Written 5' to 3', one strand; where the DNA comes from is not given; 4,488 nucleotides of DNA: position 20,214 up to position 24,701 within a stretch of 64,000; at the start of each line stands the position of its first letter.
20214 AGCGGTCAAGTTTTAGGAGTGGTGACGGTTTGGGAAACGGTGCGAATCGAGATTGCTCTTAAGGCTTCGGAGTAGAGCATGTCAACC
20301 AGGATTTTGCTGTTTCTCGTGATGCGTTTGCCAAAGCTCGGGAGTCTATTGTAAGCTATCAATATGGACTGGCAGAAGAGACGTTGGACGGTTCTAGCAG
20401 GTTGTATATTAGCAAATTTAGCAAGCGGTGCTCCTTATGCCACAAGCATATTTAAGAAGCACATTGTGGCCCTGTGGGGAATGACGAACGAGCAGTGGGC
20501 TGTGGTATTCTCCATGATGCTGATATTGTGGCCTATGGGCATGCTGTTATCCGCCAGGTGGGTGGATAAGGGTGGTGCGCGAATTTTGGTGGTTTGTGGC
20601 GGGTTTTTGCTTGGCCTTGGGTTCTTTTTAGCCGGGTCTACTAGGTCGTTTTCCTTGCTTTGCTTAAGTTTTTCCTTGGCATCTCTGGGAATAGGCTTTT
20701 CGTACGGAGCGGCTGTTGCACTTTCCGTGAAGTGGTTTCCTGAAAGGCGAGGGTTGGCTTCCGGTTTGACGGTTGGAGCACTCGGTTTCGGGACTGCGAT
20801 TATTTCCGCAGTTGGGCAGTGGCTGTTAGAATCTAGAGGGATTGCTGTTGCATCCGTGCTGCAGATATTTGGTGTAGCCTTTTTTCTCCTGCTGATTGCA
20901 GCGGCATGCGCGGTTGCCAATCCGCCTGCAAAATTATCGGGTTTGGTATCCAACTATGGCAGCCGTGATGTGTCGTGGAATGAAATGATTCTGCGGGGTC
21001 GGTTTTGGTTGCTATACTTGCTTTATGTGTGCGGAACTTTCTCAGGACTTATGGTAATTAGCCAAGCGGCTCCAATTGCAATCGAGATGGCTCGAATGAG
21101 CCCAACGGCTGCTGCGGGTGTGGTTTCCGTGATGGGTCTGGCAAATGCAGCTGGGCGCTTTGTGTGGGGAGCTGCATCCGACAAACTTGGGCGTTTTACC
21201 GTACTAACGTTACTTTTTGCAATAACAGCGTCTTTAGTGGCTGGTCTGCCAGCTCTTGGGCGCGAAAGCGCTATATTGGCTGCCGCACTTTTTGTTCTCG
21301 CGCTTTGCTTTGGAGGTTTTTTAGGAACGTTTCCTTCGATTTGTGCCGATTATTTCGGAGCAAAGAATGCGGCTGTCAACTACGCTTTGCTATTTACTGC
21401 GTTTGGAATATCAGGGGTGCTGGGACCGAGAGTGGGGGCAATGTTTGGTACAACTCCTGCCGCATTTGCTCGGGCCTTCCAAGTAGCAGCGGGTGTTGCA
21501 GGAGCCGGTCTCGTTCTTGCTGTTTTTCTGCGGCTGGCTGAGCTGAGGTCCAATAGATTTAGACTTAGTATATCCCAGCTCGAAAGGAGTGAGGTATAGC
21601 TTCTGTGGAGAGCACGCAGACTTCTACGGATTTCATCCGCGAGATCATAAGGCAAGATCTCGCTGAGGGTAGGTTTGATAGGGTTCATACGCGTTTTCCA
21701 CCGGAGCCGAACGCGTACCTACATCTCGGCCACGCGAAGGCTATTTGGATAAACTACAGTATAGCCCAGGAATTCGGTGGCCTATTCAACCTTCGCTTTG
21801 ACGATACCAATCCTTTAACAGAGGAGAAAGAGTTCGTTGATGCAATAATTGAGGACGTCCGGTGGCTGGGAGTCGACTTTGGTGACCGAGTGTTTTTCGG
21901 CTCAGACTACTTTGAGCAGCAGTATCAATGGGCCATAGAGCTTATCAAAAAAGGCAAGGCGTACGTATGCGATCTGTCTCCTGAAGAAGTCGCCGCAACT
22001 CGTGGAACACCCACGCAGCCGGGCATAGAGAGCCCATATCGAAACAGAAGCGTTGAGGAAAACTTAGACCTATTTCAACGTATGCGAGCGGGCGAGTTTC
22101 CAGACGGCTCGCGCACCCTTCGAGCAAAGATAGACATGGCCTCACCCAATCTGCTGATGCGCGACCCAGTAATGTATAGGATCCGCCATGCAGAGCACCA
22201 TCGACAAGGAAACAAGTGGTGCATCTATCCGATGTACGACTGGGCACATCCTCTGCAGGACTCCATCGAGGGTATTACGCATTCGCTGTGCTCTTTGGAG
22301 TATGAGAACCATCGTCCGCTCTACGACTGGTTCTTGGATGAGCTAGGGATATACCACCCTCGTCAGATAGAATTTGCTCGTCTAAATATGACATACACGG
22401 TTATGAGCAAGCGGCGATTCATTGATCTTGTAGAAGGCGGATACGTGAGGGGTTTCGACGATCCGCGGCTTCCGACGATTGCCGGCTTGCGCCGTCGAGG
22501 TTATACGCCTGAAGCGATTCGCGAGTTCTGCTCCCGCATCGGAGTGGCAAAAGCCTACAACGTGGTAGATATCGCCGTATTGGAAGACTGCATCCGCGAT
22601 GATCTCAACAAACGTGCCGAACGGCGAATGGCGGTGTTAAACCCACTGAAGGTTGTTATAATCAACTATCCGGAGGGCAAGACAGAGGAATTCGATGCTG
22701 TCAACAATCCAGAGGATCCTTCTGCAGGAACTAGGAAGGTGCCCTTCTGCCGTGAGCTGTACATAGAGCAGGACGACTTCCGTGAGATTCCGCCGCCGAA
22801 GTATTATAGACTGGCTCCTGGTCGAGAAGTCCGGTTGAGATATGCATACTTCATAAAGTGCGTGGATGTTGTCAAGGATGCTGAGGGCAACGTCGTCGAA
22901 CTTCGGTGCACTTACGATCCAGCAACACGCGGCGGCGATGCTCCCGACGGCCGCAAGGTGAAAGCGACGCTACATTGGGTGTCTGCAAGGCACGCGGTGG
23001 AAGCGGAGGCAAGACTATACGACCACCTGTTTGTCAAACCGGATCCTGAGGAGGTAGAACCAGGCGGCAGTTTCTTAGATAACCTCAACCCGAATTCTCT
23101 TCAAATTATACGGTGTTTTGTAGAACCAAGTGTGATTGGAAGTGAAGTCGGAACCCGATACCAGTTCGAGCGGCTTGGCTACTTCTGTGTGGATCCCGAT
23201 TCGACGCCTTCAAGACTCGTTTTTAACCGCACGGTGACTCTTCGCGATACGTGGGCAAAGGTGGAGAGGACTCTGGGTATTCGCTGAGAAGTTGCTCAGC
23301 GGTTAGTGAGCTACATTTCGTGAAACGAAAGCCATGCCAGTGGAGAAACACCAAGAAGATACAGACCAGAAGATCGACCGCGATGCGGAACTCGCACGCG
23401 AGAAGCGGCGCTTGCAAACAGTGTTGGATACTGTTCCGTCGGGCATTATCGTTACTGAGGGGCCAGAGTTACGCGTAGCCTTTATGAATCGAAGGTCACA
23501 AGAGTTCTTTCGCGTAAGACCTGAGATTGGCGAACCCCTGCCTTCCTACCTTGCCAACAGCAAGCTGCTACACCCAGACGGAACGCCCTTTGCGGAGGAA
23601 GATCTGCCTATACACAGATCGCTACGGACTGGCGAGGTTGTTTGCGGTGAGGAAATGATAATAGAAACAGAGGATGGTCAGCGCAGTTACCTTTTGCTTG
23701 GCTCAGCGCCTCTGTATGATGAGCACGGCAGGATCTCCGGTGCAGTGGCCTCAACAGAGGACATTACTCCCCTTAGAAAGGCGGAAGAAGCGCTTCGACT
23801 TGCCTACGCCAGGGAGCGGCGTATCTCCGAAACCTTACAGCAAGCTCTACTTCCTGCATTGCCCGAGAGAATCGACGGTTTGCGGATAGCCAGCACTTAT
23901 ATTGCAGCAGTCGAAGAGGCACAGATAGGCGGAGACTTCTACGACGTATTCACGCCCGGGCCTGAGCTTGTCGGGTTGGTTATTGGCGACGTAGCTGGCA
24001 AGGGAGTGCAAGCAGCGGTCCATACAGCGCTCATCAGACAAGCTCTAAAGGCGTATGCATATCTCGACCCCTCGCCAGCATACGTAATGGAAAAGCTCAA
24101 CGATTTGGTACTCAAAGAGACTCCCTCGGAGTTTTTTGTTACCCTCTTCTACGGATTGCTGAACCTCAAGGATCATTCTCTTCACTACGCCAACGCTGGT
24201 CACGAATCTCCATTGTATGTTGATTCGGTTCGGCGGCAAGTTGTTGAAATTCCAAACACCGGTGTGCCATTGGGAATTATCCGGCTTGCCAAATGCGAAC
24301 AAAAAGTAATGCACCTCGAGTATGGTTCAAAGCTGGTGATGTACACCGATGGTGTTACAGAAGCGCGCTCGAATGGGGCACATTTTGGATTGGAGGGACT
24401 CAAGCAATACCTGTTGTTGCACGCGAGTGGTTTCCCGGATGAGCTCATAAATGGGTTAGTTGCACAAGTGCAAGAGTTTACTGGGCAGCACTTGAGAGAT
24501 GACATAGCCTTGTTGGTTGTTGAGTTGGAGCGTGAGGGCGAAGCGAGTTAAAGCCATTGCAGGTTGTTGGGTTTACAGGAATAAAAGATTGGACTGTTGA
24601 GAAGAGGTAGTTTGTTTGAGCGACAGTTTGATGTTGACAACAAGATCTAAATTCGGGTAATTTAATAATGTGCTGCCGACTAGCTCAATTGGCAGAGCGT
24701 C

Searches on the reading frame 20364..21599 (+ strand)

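Call 66: search_protein_families(library=pfam, proteins=[window:20364-21599:+], max_evalue=0.00001)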
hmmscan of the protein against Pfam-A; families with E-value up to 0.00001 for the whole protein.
window:20364-21599:+ (411 aa): 1 family
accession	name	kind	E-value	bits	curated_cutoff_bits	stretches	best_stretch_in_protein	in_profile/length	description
PF07690.21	MFS_1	-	5.7e-30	104.8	33.4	1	27-355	15-347/347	Major Facilitator Superfamily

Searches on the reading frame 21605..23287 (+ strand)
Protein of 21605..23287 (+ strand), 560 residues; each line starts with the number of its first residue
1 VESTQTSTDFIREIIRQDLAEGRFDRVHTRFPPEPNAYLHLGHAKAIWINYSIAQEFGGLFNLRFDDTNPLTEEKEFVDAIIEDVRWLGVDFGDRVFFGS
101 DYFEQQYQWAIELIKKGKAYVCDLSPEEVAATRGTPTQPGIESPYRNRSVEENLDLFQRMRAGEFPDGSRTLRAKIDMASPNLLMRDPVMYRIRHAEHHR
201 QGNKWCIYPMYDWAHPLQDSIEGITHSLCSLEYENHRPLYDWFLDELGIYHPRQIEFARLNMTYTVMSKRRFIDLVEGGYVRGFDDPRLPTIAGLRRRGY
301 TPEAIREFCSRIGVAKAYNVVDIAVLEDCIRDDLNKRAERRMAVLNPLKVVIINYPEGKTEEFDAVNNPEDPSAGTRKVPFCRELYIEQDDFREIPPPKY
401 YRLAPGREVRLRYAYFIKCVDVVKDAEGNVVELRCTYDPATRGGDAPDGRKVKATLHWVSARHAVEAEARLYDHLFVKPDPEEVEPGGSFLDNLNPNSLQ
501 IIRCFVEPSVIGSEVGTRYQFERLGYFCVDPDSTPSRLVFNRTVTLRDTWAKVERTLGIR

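Call 66: search_protein_families(library=pfam, proteins=[window:21605-23287:+], max_evalue=0.00001)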
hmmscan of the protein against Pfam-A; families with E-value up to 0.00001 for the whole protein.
window:21605-23287:+ (560 aa): 3 families
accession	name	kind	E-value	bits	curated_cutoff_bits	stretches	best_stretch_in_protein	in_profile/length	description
PF00749.27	tRNA-synt_1c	-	2.8e-100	335.7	23.4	1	27-335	2-313/314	tRNA synthetases class I (E and Q), catalytic domain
PF03950.23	tRNA-synt_1c_C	-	1.3e-31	109.1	23.9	1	338-438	1-91/91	tRNA synthetases class I (E and Q), anti-codon binding domain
PF20974.2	tRNA-synt_1c_C2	-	2.2e-24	86.3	23.9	1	455-530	1-69/69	tRNA synthetases class I (E and Q), anti-codon binding domain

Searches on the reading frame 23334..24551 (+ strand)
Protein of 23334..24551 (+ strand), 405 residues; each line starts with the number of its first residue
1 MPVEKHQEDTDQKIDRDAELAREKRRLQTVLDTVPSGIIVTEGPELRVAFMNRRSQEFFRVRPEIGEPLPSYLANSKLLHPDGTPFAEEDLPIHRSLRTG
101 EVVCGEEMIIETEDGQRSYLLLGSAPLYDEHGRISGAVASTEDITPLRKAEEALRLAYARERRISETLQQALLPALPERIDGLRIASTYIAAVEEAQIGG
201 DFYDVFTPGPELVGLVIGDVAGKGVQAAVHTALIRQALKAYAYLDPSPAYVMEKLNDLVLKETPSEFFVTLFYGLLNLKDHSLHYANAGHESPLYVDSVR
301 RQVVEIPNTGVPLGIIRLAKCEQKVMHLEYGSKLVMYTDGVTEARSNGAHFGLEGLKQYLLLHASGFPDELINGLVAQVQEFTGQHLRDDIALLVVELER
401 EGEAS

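Call 66: search_protein_families(library=pfam, proteins=[window:23334-24551:+], max_evalue=0.00001)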
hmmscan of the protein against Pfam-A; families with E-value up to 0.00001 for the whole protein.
window:23334-24551:+ (405 aa): 2 families
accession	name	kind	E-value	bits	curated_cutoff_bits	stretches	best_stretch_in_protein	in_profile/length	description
PF07228.17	SpoIIE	-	1.7e-49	168.8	25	1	213-398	5-191/192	Stage II sporulation protein E (SpoIIE)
PF08448.16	PAS_4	-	3e-07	31.1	23.1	1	31-148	1-109/110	PAS fold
